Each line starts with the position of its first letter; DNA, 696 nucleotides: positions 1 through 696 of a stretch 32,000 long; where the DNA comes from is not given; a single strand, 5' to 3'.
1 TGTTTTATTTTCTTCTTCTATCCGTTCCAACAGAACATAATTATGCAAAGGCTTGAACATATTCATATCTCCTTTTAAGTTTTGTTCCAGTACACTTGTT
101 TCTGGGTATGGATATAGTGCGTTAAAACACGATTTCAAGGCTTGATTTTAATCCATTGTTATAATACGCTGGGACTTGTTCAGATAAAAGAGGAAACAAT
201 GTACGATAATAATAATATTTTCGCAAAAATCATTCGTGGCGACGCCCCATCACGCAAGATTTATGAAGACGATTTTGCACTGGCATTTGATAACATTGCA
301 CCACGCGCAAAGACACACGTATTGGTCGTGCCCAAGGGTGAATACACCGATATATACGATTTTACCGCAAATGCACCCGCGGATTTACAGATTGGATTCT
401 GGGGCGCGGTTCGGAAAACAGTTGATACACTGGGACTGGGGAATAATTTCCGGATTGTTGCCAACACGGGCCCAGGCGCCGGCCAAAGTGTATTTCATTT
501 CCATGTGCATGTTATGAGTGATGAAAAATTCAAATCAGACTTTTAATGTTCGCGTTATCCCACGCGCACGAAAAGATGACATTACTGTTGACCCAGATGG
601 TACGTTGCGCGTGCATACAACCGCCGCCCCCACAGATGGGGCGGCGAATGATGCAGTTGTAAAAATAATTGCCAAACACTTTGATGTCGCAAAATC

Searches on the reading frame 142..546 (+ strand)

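Call 36: search_protein_families(library=pfam, proteins=[window:142-546:+], max_evalue=0.001)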
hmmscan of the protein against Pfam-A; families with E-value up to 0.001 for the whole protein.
window:142-546:+ (134 aa): 2 families
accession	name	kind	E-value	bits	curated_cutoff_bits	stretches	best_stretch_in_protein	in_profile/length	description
PF01230.28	HIT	-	3.7e-19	69.6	21.5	1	33-128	2-96/98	HIT domain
PF11969.13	DcpS_C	-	1.1e-13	52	24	1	25-127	2-102/114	Scavenger mRNA decapping enzyme C-term binding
